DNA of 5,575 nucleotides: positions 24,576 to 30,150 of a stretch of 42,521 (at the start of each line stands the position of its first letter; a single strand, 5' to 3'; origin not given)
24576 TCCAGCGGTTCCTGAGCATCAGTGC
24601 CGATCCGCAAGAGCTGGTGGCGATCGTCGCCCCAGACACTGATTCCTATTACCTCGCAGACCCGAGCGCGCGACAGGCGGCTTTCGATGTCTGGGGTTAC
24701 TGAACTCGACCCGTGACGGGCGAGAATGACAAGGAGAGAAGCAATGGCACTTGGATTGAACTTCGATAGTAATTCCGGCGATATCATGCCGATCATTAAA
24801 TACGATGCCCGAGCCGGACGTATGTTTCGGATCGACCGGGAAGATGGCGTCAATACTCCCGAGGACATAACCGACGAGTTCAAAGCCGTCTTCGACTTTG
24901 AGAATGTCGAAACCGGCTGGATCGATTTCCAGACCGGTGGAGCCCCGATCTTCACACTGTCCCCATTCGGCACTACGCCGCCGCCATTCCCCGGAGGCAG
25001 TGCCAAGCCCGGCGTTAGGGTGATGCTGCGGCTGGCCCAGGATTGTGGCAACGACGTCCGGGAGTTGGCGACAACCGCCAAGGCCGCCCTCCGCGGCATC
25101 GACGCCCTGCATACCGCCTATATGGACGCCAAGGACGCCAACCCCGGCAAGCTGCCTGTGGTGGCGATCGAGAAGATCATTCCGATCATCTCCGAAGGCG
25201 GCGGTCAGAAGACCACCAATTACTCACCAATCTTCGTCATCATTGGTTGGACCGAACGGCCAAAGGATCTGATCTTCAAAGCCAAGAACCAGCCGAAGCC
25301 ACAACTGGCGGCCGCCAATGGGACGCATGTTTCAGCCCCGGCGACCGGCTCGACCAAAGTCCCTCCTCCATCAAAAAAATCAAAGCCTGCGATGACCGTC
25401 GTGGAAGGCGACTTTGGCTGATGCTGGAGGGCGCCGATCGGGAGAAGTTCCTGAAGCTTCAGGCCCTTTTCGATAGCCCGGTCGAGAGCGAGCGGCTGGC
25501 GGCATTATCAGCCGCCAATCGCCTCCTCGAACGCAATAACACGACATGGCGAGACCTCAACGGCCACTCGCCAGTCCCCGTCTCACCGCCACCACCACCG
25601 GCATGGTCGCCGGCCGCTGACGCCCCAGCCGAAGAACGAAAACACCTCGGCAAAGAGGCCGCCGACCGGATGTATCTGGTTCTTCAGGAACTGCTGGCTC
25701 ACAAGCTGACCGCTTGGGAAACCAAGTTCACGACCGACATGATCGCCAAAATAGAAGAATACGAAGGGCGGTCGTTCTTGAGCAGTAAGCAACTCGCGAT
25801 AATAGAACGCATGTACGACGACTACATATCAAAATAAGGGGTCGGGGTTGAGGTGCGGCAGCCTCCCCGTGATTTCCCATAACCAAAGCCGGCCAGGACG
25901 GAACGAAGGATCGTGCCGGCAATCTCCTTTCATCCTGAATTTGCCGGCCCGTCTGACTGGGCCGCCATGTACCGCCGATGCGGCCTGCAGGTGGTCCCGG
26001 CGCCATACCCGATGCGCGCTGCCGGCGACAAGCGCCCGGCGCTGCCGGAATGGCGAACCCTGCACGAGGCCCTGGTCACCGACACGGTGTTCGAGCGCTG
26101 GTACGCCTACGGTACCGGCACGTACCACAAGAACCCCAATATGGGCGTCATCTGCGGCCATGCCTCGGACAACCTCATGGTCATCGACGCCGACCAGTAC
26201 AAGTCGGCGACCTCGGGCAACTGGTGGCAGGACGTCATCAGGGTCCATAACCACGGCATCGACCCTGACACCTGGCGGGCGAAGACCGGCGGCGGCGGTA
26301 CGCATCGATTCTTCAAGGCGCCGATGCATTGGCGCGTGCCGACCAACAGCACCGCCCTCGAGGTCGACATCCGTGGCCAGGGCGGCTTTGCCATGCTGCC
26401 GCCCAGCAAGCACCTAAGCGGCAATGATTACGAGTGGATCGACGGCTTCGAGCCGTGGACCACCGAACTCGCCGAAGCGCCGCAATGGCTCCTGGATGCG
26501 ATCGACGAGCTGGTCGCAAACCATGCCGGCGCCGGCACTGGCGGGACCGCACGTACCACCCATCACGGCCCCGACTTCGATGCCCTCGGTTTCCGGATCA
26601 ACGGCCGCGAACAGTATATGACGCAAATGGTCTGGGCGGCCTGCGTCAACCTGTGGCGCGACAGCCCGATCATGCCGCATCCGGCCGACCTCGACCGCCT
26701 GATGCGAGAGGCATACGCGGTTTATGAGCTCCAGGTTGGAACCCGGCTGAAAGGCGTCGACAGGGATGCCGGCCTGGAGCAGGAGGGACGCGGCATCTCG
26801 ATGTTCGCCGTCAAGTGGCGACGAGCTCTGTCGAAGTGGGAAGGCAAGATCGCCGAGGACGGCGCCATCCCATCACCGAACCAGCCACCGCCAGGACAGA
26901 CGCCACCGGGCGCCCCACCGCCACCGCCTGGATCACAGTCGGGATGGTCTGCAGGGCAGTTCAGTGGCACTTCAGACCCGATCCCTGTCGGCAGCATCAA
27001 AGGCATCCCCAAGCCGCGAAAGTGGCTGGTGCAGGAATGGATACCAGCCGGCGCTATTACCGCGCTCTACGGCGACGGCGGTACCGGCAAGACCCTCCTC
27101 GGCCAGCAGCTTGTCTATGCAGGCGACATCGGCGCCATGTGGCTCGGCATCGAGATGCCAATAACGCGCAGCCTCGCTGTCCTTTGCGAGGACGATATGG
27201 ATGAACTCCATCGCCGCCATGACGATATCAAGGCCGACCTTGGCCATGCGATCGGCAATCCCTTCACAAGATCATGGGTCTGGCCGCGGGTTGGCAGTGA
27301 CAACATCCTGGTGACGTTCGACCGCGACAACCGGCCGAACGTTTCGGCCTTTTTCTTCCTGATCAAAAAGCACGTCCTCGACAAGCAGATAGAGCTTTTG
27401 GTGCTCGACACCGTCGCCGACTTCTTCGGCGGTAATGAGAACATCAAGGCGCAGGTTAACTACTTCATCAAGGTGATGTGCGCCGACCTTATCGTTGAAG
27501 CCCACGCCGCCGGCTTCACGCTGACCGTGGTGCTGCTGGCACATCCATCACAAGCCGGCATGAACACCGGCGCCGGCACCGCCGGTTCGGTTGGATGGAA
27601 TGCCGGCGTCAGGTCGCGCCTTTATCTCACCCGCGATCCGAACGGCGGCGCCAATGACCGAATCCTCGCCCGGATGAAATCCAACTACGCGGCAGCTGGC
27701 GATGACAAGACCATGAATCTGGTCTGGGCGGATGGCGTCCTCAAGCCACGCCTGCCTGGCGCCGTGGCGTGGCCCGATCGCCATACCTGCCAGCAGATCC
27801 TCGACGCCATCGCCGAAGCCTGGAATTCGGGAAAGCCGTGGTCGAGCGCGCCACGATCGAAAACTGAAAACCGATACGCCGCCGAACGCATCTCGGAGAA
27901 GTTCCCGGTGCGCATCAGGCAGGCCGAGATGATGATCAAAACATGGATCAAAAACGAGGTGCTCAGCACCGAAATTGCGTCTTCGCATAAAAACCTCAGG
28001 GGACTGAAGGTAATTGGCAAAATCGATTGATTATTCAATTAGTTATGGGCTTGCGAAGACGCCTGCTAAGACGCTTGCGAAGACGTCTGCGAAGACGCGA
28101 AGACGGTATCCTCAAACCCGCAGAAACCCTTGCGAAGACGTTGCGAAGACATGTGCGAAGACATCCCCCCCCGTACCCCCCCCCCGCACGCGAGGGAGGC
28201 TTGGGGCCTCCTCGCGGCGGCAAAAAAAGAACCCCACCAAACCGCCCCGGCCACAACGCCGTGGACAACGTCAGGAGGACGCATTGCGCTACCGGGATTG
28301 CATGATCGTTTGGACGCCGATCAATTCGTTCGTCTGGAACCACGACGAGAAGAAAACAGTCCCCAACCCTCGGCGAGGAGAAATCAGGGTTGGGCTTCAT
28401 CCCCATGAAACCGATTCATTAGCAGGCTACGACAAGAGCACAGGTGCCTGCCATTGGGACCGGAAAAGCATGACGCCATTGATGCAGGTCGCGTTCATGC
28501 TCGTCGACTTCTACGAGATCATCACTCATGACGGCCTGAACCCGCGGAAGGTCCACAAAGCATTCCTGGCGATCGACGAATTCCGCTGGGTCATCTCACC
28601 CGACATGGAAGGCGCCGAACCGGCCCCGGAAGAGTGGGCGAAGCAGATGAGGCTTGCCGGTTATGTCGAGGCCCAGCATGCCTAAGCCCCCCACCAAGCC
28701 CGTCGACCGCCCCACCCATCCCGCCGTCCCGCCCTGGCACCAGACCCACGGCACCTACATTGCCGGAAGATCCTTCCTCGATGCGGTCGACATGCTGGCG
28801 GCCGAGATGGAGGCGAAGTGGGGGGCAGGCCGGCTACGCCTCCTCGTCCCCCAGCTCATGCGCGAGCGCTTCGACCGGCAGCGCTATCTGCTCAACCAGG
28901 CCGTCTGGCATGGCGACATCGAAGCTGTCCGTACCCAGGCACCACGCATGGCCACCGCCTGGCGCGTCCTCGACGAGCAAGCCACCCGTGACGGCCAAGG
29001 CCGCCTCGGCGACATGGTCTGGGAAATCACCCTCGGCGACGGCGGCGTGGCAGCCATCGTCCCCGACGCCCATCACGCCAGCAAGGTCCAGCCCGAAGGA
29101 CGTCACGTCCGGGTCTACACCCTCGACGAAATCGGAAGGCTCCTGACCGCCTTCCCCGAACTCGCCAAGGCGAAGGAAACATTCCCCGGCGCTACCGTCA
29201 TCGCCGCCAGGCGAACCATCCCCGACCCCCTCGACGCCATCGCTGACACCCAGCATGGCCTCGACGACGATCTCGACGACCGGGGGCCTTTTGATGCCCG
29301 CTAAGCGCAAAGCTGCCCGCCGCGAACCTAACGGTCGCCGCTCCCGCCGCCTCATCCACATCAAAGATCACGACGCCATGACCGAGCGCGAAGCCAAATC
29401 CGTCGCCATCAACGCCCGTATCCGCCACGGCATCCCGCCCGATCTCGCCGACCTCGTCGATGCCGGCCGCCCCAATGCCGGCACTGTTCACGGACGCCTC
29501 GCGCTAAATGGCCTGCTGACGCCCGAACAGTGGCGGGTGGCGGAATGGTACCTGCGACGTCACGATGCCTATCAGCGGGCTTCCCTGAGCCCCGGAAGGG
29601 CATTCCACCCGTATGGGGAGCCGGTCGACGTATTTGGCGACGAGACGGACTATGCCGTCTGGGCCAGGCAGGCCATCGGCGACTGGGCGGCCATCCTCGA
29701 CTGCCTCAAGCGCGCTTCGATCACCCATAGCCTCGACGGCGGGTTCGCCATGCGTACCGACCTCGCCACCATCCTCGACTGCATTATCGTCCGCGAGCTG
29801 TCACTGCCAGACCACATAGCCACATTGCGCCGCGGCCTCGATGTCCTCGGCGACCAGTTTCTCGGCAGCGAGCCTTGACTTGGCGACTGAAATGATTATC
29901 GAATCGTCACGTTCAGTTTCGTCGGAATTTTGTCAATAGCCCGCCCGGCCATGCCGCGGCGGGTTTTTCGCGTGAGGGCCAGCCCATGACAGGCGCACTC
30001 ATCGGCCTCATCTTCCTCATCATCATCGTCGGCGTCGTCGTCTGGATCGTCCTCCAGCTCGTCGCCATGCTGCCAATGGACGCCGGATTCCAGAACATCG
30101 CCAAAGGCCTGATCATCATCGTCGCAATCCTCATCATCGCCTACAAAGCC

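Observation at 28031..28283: Iteron array, C8/C10 homopolymers, GC hairpin and A7 tract immediately after the primase-helicase gene: probable origin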

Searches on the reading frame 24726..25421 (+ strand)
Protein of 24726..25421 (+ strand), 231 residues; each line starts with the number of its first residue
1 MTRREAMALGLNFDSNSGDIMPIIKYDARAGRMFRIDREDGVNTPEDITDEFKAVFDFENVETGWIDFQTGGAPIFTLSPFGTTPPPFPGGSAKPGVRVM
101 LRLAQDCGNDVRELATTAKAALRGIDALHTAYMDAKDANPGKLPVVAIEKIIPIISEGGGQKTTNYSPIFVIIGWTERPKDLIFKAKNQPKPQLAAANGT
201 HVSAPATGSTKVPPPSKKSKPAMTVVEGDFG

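Call 11: search_protein_families(library=pfam, proteins=[window:24726-25421:+], max_evalue=0.01)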
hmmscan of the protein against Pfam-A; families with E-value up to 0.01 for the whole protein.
window:24726-25421:+ (231 aa): 0 families

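Call 12: search_protein_families(library=phrogs, proteins=[window:24726-25421:+], max_evalue=0.001)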
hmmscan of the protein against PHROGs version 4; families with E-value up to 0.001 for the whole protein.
window:24726-25421:+ (231 aa): 1 family
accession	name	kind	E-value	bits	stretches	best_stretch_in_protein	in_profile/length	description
phrog_9528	-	DNA, RNA and nucleotide metabolism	1.4e-05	26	1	116-177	136-197/339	nucleotidyltransferase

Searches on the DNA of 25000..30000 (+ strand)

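Call 9: search_dna_similar(query=window:25000-30000:+, collection=phages, mode=near)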
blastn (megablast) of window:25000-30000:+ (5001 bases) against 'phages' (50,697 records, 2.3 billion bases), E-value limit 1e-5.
No match.

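Call 44: search_rna_families(source=window, start=27500, end=28800, threshold=evalue, max_evalue=1)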
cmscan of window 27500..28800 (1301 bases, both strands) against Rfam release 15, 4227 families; matches with E-value up to 1: 0.
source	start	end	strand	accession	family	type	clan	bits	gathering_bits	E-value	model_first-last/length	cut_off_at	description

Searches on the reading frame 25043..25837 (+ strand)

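Call 11: search_protein_families(library=pfam, proteins=[window:25043-25837:+], max_evalue=0.01)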
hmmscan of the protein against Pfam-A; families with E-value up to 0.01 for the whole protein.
window:25043-25837:+ (264 aa): 0 families

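Call 12: search_protein_families(library=phrogs, proteins=[window:25043-25837:+], max_evalue=0.001)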
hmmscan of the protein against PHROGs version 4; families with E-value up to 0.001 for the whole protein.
window:25043-25837:+ (264 aa): 1 family
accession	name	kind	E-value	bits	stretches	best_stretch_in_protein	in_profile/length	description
phrog_7521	-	unknown function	0.00011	23.5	1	223-257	29-63/66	-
